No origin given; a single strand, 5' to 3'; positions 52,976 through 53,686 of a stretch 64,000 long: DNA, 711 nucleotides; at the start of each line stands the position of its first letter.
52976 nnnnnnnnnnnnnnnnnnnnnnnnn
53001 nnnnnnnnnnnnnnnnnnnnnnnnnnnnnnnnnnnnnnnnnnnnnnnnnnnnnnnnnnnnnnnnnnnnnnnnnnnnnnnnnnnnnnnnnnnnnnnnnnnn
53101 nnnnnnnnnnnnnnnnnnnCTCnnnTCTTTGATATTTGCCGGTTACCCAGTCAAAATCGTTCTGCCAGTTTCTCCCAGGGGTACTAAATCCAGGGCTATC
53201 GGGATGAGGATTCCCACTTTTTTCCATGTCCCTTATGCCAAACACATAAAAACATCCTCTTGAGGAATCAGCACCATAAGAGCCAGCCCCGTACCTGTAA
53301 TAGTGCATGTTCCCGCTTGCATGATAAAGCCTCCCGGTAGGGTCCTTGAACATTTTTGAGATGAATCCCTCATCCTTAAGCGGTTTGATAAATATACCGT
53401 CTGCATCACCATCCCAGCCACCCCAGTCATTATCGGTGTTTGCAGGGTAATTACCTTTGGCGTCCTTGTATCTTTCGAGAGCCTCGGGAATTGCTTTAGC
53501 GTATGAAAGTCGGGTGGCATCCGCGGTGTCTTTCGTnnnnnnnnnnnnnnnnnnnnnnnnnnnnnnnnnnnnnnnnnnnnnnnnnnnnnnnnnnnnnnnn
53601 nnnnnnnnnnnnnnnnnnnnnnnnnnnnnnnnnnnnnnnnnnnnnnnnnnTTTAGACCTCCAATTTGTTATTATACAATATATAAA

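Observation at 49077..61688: Minor-pilin island with ECF sigma/anti-sigma pair, clan-CD peptidase lipoprotein and two giant prepilin-leader proteins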

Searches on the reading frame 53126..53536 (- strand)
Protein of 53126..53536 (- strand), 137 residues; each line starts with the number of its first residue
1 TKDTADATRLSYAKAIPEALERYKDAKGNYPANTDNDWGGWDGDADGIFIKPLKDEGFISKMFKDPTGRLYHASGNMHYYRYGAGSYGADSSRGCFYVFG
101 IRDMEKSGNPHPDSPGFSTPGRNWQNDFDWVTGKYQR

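Call 41: find_homologous_proteins(query=window:53126-53536:-)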
Query seq(137 aa) (137 aa): 15 proteins with E <= 0.001 among 16 candidates.
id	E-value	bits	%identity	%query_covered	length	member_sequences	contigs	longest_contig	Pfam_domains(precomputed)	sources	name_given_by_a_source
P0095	4.8e-91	321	100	100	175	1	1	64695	PF07963.18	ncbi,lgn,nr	ncbi:MAG: type II secretion system protein [Actinomycetota bacterium]|nr:type II secretion system pr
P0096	4.7e-53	197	65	99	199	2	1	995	PF07963.18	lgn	-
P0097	2.3e-38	150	55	99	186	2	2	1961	PF07963.18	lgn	-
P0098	9.1e-38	148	55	97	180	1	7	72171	-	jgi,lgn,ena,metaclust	metaclust:\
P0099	2.1e-33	134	51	96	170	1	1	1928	PF07963.18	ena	-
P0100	5.1e-31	126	52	96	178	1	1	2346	PF07963.18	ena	-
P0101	4.9e-30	123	50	96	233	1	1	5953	PF07963.18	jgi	-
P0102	6.6e-30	122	49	96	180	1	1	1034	PF07963.18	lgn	-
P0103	1.5e-29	121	48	100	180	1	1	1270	PF07963.18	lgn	-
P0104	2.2e-29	121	49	99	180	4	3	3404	PF07963.18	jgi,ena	-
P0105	2.9e-29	120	47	98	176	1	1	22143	-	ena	-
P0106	6.9e-29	119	48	97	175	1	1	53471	PF07963.18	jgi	jgi:prepilin-type N-terminal cleavage/methylation domain-containing protein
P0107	4.7e-28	116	47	99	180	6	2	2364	PF07963.18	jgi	-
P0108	3.6e-27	113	46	96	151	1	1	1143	-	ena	-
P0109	5.3e-17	80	40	99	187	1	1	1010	PF07963.18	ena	-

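Call 42: find_encoding_contigs(protein=P0098, flank=8000, max_places=2)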
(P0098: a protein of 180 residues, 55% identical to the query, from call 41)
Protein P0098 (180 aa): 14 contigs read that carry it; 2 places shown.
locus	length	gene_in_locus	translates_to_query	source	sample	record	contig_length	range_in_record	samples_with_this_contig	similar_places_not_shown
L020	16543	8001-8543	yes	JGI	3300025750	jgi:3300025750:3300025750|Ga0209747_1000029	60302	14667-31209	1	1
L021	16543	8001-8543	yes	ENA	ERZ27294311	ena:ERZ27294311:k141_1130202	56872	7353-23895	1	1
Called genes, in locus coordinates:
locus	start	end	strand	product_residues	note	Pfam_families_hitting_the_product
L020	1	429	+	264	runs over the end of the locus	PF01209:Ubie_methyltran (weak), PF13489:Methyltransf_23, PF03291:mRNA_G-N7_MeTrfase (weak), PF13847:Methyltransf_31, PF08241:Methyltransf_11, PF08242:Methyltransf_12, PF13649:Methyltransf_25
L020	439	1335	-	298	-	PF12773:DZR (weak)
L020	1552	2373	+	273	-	PF00248:Aldo_ket_red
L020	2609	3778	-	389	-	PF00465:Fe-ADH, PF13685:Fe-ADH_2 (weak), PF25137:ADH_Fe_C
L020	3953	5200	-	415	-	PF03435:Sacchrp_dh_NADP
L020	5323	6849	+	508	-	PF00370:FGGY_N, PF02782:FGGY_C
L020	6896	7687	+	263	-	PF00378:ECH_1, PF16113:ECH_2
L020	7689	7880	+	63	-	-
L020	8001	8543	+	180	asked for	-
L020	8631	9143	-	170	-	PF11136:DUF2889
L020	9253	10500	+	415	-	PF22807:TrAA12, PF07995:GSDH, PF22807:TrAA12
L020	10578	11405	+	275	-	PF00378:ECH_1, PF16113:ECH_2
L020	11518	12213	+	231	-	PF02463:SMC_N (faint), PF00005:ABC_tran, PF13304:AAA_21 (faint)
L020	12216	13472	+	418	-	PF12704:MacB_PCD, PF02687:FtsX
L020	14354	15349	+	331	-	PF04240:Caroten_synth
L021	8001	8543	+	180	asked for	-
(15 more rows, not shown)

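Call 43: find_encoding_contigs(protein=P0106, flank=8000, max_places=2)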
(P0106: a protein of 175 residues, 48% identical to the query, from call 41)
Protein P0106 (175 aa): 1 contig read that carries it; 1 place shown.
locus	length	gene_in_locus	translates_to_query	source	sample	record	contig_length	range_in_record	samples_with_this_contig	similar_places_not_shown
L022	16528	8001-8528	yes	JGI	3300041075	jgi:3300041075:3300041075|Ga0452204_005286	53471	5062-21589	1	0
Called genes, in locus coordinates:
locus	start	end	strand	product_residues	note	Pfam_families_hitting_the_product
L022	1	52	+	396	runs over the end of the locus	PF00266:Aminotran_5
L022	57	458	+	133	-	PF01592:NifU_N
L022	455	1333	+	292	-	PF04055:Radical_SAM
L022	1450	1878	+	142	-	PF18915:DUF5667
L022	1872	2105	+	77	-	PF00462:Glutaredoxin, PF05768:Glrx-like (weak)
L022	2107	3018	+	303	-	PF00890:FAD_binding_2 (faint), PF01134:GIDA (faint), PF01266:DAO (faint), PF07992:Pyr_redox_2, PF12831:FAD_oxidored, PF13738:Pyr_redox_3, PF00743:FMO-like (weak), PF00070:Pyr_redox, +4 more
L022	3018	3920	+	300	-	PF03486:HI0933_like (faint), PF07992:Pyr_redox_2, PF12831:FAD_oxidored (faint), PF13738:Pyr_redox_3, PF00070:Pyr_redox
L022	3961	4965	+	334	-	PF00044:Gp_dh_N, PF02800:Gp_dh_C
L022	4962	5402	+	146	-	PF02502:LacAB_rpiB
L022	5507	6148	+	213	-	PF00834:Ribul_P_3_epim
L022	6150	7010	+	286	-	PF13292:DXP_synthase_N, PF00456:Transketolase_N, PF00676:E1_dh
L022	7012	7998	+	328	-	PF02779:Transket_pyr, PF02780:Transketolase_C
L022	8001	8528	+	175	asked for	PF07963:N_methyl (weak)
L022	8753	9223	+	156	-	PF07963:N_methyl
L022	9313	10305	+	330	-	PF00294:PfkB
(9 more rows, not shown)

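Call 44: find_encoding_contigs(protein=P0105, flank=8000, max_places=2)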
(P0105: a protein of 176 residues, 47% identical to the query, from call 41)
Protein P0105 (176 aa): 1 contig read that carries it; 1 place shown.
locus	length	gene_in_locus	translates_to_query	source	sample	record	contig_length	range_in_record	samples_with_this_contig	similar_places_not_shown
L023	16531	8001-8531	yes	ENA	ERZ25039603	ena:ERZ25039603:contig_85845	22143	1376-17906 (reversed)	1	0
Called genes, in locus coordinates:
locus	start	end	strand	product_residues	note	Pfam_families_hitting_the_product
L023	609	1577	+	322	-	-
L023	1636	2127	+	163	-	PF18998:Flg_new_2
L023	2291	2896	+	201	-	PF18998:Flg_new_2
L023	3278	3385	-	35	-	-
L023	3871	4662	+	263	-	PF07963:N_methyl (weak)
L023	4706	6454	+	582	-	-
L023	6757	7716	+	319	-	-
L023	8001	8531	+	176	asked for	-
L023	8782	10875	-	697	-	PF18915:DUF5667 (weak)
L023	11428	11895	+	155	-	-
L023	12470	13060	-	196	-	PF04542:Sigma70_r2, PF08281:Sigma70_r4_2 (weak), PF04545:Sigma70_r4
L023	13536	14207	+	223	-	-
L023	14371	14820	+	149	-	-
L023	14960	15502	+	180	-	-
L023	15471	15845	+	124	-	-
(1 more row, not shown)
